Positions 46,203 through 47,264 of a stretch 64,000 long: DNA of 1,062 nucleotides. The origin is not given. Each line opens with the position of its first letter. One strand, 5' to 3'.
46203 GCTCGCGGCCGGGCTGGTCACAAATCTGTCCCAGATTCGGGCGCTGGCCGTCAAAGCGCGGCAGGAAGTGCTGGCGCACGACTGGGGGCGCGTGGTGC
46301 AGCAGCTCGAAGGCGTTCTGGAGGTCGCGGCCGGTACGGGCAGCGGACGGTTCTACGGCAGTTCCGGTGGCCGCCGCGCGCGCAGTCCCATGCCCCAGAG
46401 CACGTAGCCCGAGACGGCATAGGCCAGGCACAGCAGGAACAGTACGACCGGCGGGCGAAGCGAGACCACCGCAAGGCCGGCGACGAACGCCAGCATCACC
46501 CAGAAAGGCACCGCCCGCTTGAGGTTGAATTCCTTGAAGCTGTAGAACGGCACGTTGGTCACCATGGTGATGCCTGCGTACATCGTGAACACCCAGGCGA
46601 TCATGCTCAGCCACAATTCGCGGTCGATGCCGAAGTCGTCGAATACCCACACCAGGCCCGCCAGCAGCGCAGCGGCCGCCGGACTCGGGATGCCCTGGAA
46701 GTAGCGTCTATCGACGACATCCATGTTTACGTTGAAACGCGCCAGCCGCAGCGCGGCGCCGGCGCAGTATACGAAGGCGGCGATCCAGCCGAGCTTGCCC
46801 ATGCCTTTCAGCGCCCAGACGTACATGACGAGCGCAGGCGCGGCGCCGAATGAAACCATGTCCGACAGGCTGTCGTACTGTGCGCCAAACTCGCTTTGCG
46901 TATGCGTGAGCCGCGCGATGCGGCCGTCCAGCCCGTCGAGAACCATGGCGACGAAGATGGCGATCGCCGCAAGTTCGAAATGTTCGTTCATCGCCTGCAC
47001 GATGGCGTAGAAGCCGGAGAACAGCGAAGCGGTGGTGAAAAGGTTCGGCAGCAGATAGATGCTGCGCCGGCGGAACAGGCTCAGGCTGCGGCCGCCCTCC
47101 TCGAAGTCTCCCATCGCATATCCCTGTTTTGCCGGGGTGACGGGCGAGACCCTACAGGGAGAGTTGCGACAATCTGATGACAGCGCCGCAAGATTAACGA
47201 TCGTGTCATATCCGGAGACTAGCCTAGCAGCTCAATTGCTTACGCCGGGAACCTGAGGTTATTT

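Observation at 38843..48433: Candidate undescribed Pho-regulated membrane-lipid head-group system (GT4 x2, PAP2, PlcP-like, PSD-like, class-III aminotransferase, PssA-like, two unknown membrane proteins)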

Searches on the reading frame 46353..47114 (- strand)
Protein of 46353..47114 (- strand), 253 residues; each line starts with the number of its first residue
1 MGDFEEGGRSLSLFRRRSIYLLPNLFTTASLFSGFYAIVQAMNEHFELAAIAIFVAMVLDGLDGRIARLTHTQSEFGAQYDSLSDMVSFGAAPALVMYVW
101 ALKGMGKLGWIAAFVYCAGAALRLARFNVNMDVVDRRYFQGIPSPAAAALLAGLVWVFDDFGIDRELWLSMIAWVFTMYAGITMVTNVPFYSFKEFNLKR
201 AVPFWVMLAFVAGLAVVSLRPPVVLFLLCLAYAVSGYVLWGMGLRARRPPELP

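Call 3: search_protein_families(library=pfam, proteins=[window:46353-47114:-], max_evalue=0.01)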
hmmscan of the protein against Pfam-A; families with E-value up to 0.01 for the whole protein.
window:46353-47114:- (253 aa): 1 family
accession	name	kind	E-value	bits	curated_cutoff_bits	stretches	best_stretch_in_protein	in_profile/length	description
PF01066.26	CDP-OH_P_transf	-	2.5e-23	83.6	22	1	21-178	2-151/152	CDP-alcohol phosphatidyltransferase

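Call 6: search_protein_families(library=ncbifam, proteins=[window:46353-47114:-], max_evalue=0.01)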
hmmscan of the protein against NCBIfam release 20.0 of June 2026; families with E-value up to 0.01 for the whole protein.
window:46353-47114:- (253 aa): 13 families
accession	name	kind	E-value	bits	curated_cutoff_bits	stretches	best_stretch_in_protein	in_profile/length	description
NF038087.1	arch_ser_synth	exception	9.2e-33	113.7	240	1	22-234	6-215/216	archaetidylserine synthase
TIGR00473.1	pssA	equivalog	1.7e-32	112.6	107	1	28-190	2-152/153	CDP-diacylglycerol--serine O-phosphatidyltransferase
TIGR04217.1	archae_ser_T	exception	1.2e-27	97.2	200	1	21-233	8-213/221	archaetidylserine synthase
NF038086.1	anchor_synt_A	exception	4.4e-16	59.3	200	1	27-234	14-215/222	protein sorting system archaetidylserine synthase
NF040950.1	archin_ph_syn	equivalog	3e-11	43.5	180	1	19-97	22-101/191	archaetidylinositol phosphate synthase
NF041135.1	IPPtranDIPPsyn_Thcocales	equivalog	2.1e-07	30.3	580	1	21-103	250-331/419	bifunctional L-myo-inositol-1-phosphate cytidylyltransferase/CDP-L-myo-inositol myo-inositolphosphotransferase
NF045883.1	PIPSynth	equivalog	9.7e-07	28.7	170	1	23-115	25-118/197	phosphatidylinositol phosphate synthase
NF045885.1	PhCholSynBorr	equivalog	3.4e-06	27.1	400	1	24-226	13-213/234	phosphatidylcholine synthase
NF045887.1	PhCholSynPs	equivalog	4.2e-06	26.5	300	1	26-239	18-222/235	phosphatidylcholine synthase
NF052561.1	PIPSynBT1523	equivalog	9.3e-06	25.5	350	1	49-89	63-103/232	hypothetical protein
NF045884.1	PhCholSynAgro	equivalog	2.7e-05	24.2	350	1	25-215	15-200/235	phosphatidylcholine synthase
NF045886.1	PhCholSynLeg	equivalog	8.1e-05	22.3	440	1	24-100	20-100/250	phosphatidylcholine synthase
TIGR00560.1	pgsA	equivalog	0.00061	20.3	109.1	1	42-97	29-82/183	CDP-diacylglycerol--glycerol-3-phosphate 3-phosphatidyltransferase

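Call 88: find_related_loci(query=window:46353-47114:-, collection=metagenome_contigs, flank=6000)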
Query window:46353-47114:- (253 aa) in metagenome_contigs; peptide patterns used: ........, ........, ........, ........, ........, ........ (x = any residue, [..] = any of these).
173 stretches matched a pattern; 94 encode a relative of the query (tblastn E <= 1e-3); the best 80 are kept; 80 distinct loci.
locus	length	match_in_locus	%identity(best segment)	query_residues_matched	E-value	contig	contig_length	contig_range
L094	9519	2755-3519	83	1-247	5e-139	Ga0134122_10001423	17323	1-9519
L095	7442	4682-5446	83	1-247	5e-139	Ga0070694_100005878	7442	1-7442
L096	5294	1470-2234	83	1-247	5e-140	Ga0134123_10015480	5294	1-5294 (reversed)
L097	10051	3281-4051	82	1-247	7e-138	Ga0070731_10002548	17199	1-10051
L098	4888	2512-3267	84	3-247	5e-139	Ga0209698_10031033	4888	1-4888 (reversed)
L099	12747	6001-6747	85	5-253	1e-137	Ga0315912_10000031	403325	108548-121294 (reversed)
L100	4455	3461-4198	83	2-247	9e-139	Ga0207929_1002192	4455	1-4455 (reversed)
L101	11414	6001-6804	79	1-252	3e-136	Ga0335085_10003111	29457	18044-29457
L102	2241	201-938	86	8-253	1e-144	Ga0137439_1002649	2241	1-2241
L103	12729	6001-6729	84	5-247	7e-136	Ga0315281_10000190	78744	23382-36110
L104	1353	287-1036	82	8-253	8e-148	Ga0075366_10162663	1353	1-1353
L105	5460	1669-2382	87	14-251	4e-136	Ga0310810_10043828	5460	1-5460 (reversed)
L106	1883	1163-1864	89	19-252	8e-145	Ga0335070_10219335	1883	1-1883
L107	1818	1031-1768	83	2-247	9e-145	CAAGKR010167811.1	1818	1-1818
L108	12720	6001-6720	84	8-247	2e-134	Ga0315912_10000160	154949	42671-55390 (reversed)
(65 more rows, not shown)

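Call 92: search_protein_families(library=ncbifam, proteins=[L103:4106-5134:+, L103:5316-5972:+, L103:5965-6741:+, L108:4250-5266:+, L108:5289-5939:+, L108:5932-6732:+, L108:8505-10061:+], max_evalue=1e-10)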
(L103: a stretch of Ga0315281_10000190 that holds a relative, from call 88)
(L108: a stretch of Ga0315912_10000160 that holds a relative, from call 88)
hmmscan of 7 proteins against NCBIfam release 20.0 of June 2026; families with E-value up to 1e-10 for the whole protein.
L103:4106-5134:+ (342 aa): 4 families
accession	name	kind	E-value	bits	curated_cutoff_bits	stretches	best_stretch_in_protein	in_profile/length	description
NF004017.0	PRK05479.1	equivalog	2.2e-168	559.2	336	1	5-338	2-335/337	ketol-acid reductoisomerase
NF009940.0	PRK13403.1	equivalog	2.1e-130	434.5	406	1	5-334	1-329/335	ketol-acid reductoisomerase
TIGR00465.1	ilvC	equivalog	7.4e-130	432.5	226.15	1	18-330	1-312/314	ketol-acid reductoisomerase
NF003557.0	PRK05225.1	equivalog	1.5e-64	218.4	713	2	14-204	31-227/491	ketol-acid reductoisomerase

L103:5316-5972:+ (218 aa): 11 families
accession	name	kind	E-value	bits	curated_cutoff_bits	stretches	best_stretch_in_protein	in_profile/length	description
NF003680.0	PRK05305.1-5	equivalog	1.3e-109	364.6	262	1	2-215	2-215/217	phosphatidylserine decarboxylase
NF003678.0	PRK05305.1-2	equivalog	7.7e-76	254.2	225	1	9-214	7-217/218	phosphatidylserine decarboxylase family protein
TIGR00164.2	AS_decarb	equivalog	3.4e-66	222.6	230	1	9-214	1-211/215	archaetidylserine decarboxylase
NF003679.0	PRK05305.1-3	equivalog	7.3e-66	222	252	1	7-214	24-233/234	phosphatidylserine decarboxylase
NF003677.0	PRK05305.1-1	equivalog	3.1e-65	219.7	315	1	10-215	14-221/232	phosphatidylserine decarboxylase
NF003684.0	PRK05305.2-4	equivalog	2.2e-55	187.7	317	1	8-215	7-215/228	phosphatidylserine decarboxylase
NF003685.0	PRK05305.2-5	equivalog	4.8e-54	182.6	183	1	10-214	2-193/198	phosphatidylserine decarboxylase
NF003682.0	PRK05305.2-2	equivalog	3.7e-50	170.2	284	1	41-213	40-211/212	phosphatidylserine decarboxylase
NF003681.0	PRK05305.2-1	equivalog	4.7e-50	170.1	377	1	9-215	10-219/231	phosphatidylserine decarboxylase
NF003683.0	PRK05305.2-3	equivalog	6.6e-49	166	244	1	11-213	8-202/204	phosphatidylserine decarboxylase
NF038088.1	anchor_synt_D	exception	1.7e-42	145.1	240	1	19-212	9-193/194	protein sorting system archaetidylserine decarboxylase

L103:5965-6741:+ (258 aa): 5 families
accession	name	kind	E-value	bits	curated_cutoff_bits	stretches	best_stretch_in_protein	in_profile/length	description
TIGR00473.1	pssA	equivalog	6.5e-32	110.7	107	1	36-197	2-151/153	CDP-diacylglycerol--serine O-phosphatidyltransferase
NF038087.1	arch_ser_synth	exception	1.2e-31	110.1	240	1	30-242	6-215/216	archaetidylserine synthase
TIGR04217.1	archae_ser_T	exception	2.9e-26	92.6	200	1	29-243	8-215/221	archaetidylserine synthase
NF038086.1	anchor_synt_A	exception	1.6e-15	57.5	200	1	35-240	14-213/222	protein sorting system archaetidylserine synthase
NF040950.1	archin_ph_syn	equivalog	6.4e-11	42.5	180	1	27-105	22-101/191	archaetidylinositol phosphate synthase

L108:4250-5266:+ (338 aa): 4 families
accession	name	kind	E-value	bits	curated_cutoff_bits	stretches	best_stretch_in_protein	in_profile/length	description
NF004017.0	PRK05479.1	equivalog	4.9e-168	558.1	336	1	1-335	2-336/337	ketol-acid reductoisomerase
NF009940.0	PRK13403.1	equivalog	4.4e-130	433.4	406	1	1-330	1-329/335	ketol-acid reductoisomerase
TIGR00465.1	ilvC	equivalog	1.3e-129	431.7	226.15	1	14-326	1-312/314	ketol-acid reductoisomerase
NF003557.0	PRK05225.1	equivalog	2.9e-62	210.8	713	2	10-200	31-227/491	ketol-acid reductoisomerase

L108:5289-5939:+ (216 aa): 11 families
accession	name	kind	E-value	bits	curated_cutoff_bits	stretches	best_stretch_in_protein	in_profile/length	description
NF003680.0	PRK05305.1-5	equivalog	6.3e-113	375.4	262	1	1-215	1-215/217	phosphatidylserine decarboxylase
NF003678.0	PRK05305.1-2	equivalog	2.7e-78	262.2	225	1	9-214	7-217/218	phosphatidylserine decarboxylase family protein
TIGR00164.2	AS_decarb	equivalog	8.4e-69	231.1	230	1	9-214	1-211/215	archaetidylserine decarboxylase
NF003679.0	PRK05305.1-3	equivalog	4.5e-68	229.3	252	1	8-214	25-233/234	phosphatidylserine decarboxylase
NF003677.0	PRK05305.1-1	equivalog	1.3e-65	221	315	1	10-214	14-220/232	phosphatidylserine decarboxylase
NF003685.0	PRK05305.2-5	equivalog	9.3e-56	188.2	183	1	10-214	2-193/198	phosphatidylserine decarboxylase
NF003681.0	PRK05305.2-1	equivalog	1e-52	178.9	377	1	9-213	10-217/231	phosphatidylserine decarboxylase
NF003684.0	PRK05305.2-4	equivalog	3.8e-52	177.1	317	1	8-214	7-214/228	phosphatidylserine decarboxylase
NF003682.0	PRK05305.2-2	equivalog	3.6e-51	173.6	284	1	37-213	36-211/212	phosphatidylserine decarboxylase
NF003683.0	PRK05305.2-3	equivalog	5.9e-49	166.2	244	1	10-213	7-202/204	phosphatidylserine decarboxylase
NF038088.1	anchor_synt_D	exception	8e-42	142.9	240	1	14-212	5-193/194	protein sorting system archaetidylserine decarboxylase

L108:5932-6732:+ (266 aa): 5 families
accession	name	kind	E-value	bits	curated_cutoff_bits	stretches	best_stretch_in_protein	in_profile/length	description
TIGR00473.1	pssA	equivalog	2.7e-33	115.2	107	1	44-206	2-152/153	CDP-diacylglycerol--serine O-phosphatidyltransferase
NF038087.1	arch_ser_synth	exception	1.8e-32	112.7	240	1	38-248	6-213/216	archaetidylserine synthase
TIGR04217.1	archae_ser_T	exception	4.7e-27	95.2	200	1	37-216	8-178/221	archaetidylserine synthase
NF038086.1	anchor_synt_A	exception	2.7e-16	60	200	1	41-245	12-210/222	protein sorting system archaetidylserine synthase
NF040950.1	archin_ph_syn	equivalog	5.7e-12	45.9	180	1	35-112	22-100/191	archaetidylinositol phosphate synthase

L108:8505-10061:+ (518 aa): 19 families
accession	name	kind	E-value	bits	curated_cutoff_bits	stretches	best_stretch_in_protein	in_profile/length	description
NF002087.0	PRK00915.1-4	equivalog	2.1e-266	884.4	729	1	2-515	3-514/516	2-isopropylmalate synthase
NF002086.0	PRK00915.1-3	equivalog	7.1e-225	747.3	532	1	3-513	4-511/516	2-isopropylmalate synthase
TIGR00973.1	leuA_bact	equivalog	1.2e-209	696.9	598.7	1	5-501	1-494/494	2-isopropylmalate synthase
NF002088.0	PRK00915.1-5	equivalog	7.9e-190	631.7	697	1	4-511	2-506/514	2-isopropylmalate synthase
NF002084.0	PRK00915.1-1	equivalog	1.6e-181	604.4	748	1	3-510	2-505/523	2-isopropylmalate synthase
NF002085.0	PRK00915.1-2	subfamily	2.9e-140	468.4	517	1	3-507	11-503/504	2-isopropylmalate synthase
TIGR02090.1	LEU1_arch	subfamily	1.2e-116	389.8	484.75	1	8-383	3-363/363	isopropylmalate/citramalate/homocitrate synthases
NF041069.1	IPMS_Sufob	equivalog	4.7e-115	384.8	600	1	8-383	3-365/371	isopropylmalate synthase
TIGR02660.1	nifV_homocitr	equivalog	1.3e-87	294.5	462.9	1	6-379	2-361/365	homocitrate synthase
TIGR02146.1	LysS_fung_arch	equivalog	3.4e-78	263.3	413.55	1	8-353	1-332/344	homocitrate synthase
NF042434.1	IPMS_Lepto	equivalog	3.6e-71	240.1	500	1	3-370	3-372/374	2-isopropylmalate synthase LeuA2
NF042433.1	CitmalDyn_Leptosp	equivalog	1.4e-63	215.2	950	1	4-445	6-442/514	(R)-citramalate synthase CimA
TIGR00977.1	citramal_synth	equivalog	1.3e-58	198.6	450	1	5-502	1-515/526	citramalate synthase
NF002991.1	PRK03739.1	subfamily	2.1e-56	191.8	455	2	10-324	31-354/550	2-isopropylmalate synthase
TIGR00970.1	leuA_yeast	equivalog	6.8e-42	143.7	697.4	1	11-324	32-359/564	2-isopropylmalate synthase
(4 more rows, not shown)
